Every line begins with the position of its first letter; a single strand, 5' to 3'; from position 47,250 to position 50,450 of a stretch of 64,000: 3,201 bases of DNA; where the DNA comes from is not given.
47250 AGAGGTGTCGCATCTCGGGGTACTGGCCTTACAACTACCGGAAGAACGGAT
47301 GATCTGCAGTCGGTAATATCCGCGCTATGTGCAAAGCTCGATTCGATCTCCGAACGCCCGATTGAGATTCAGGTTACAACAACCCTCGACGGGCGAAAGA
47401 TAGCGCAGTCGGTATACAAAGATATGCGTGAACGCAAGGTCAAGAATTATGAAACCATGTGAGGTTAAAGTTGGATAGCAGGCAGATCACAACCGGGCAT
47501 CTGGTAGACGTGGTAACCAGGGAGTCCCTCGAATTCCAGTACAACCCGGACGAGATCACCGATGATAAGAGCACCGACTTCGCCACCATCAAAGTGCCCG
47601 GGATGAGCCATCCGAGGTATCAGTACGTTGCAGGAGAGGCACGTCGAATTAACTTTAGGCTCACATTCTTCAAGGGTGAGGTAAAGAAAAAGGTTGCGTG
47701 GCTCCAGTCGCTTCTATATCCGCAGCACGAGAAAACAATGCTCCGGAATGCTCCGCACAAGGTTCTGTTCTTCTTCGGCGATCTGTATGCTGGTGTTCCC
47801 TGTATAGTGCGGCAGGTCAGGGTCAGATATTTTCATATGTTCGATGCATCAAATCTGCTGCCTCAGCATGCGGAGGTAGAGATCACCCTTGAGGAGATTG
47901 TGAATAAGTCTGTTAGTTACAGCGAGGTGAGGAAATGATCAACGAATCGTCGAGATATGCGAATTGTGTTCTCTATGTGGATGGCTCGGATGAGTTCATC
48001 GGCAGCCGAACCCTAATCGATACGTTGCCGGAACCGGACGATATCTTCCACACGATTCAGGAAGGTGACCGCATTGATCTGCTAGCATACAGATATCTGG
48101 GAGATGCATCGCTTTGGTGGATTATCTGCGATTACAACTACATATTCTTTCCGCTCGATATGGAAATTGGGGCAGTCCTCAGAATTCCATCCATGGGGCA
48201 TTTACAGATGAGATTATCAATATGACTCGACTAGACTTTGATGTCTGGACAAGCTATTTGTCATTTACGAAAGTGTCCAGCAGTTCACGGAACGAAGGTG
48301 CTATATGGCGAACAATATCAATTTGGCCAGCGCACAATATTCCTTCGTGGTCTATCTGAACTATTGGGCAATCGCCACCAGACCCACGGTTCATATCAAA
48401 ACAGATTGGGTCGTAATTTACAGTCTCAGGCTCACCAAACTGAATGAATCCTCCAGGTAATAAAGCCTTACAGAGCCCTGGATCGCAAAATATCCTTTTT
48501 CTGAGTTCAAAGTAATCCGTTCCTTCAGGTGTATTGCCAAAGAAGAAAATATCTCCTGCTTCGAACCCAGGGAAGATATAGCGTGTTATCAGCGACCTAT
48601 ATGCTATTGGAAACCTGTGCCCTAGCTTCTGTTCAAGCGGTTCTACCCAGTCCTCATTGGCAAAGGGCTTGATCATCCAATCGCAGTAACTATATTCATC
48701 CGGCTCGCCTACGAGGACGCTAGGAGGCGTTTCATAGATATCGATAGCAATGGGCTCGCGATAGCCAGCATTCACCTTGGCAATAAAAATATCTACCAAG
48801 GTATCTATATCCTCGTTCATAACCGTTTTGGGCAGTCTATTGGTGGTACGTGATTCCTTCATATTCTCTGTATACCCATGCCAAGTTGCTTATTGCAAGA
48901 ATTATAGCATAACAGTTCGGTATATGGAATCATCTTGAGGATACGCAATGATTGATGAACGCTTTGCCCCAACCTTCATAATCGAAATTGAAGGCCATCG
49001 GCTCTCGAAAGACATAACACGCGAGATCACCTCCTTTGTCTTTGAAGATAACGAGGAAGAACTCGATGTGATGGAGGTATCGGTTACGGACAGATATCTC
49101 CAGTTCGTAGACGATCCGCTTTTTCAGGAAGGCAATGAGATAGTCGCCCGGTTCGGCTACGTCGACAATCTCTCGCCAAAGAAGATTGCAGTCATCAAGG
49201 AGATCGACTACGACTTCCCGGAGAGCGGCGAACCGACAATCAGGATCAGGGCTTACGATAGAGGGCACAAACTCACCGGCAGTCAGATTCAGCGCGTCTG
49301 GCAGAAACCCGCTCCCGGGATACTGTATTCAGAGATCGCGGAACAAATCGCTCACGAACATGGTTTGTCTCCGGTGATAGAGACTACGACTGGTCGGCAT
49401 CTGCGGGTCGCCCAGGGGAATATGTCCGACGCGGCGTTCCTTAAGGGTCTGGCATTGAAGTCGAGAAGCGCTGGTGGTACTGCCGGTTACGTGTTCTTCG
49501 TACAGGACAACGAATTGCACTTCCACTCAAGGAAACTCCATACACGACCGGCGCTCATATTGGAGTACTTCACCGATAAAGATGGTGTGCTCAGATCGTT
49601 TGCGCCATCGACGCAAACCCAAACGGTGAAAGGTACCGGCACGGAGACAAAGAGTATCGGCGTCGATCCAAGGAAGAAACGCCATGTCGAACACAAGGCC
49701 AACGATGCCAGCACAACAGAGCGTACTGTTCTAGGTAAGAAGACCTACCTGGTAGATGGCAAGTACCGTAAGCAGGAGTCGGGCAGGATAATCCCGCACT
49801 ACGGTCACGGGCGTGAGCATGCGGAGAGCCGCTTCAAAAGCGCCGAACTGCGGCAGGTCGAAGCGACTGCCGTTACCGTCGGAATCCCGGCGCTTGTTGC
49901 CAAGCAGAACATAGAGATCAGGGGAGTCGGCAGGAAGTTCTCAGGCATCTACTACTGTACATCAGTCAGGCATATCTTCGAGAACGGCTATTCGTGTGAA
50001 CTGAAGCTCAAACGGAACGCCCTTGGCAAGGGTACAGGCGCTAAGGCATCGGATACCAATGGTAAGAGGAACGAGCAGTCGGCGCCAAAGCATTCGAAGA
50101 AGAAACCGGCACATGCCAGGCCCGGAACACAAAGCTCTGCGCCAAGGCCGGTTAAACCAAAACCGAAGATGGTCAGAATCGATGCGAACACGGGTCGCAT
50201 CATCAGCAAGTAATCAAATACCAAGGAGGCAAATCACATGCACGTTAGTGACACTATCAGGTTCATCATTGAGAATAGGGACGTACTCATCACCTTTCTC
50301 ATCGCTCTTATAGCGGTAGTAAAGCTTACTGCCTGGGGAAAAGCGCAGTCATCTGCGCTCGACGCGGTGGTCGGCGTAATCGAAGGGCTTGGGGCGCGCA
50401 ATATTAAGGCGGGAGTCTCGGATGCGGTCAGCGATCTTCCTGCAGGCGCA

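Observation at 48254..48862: Opposite-strand SUKH/SMI1-KNR4-like immunity-type gene embedded between tail genes X and D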

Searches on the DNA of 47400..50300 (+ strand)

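Call 11: search_dna_similar(query=window:47400-50300:+, collection=phages, mode=distant, max_rows=20)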
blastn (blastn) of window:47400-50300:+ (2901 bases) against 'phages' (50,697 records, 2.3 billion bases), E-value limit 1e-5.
No match.

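Call 12: search_dna_similar(query=window:47400-50300:+, collection=ecoli_genomes, mode=near, max_rows=20)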
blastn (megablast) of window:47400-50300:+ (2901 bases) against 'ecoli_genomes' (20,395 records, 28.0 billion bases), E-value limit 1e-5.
No match.

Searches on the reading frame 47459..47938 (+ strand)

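Call 3: search_protein_families(library=pfam, proteins=[window:47459-47938:+], max_evalue=1)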
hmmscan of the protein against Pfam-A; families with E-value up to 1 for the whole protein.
window:47459-47938:+ (159 aa): 1 family
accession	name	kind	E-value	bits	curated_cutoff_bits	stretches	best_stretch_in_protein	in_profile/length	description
PF19266.4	CIS_tube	-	2.4e-07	31.1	27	1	22-150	21-153/158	Contractile injection system tube protein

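Call 4: search_protein_families(library=phrogs, proteins=[window:47459-47938:+], max_evalue=0.1)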
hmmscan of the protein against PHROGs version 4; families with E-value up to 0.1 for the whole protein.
window:47459-47938:+ (159 aa): 2 families
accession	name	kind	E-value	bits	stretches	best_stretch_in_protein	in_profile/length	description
phrog_29964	-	unknown function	0.0018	19.7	1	7-39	6-40/82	-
phrog_76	-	tail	0.086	13.5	0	28-80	43-92/272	tail protein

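Call 78: search_protein_families(library=ncbifam, max_evalue=0.01, proteins=[window:47459-47938:+])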
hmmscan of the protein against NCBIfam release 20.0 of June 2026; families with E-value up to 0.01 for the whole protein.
window:47459-47938:+ (159 aa): 0 families

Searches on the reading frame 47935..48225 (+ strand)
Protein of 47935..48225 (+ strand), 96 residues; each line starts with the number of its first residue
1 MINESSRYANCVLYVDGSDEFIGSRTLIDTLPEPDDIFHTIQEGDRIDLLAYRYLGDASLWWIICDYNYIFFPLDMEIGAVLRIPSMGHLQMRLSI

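Call 3: search_protein_families(library=pfam, proteins=[window:47935-48225:+], max_evalue=1)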
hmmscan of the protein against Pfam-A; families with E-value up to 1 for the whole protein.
window:47935-48225:+ (96 aa): 1 family
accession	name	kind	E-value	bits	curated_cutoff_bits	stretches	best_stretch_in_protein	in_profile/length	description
PF05489.18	Phage_tail_X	-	0.0092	16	22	1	39-58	4-22/60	Phage Tail Protein X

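Call 4: search_protein_families(library=phrogs, proteins=[window:47935-48225:+], max_evalue=0.1)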
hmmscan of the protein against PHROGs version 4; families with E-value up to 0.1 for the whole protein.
window:47935-48225:+ (96 aa): 8 families
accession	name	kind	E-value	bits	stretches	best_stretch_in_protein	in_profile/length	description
phrog_7145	-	tail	5.8e-22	78.9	1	1-94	1-101/108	baseplate wedge subunit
phrog_37417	-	unknown function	0.00011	23.4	1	41-90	48-97/155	-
phrog_15542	-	tail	0.00018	22.4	1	43-91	44-92/110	tail sheath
phrog_232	-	tail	0.0004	21.1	1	40-70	51-81/296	baseplate wedge subunit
phrog_46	-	tail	0.00077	20.5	1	38-68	9-40/130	baseplate hub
phrog_21966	-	unknown function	0.0043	18.1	1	32-85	90-145/146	-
phrog_380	-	lysis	0.01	15.9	1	39-89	186-239/309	endolysin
phrog_975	-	tail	0.023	14.8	1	39-73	7-41/238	baseplate protein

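Call 78: search_protein_families(library=ncbifam, max_evalue=0.01, proteins=[window:47935-48225:+])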
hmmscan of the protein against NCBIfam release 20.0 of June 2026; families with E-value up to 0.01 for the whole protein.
window:47935-48225:+ (96 aa): 0 families
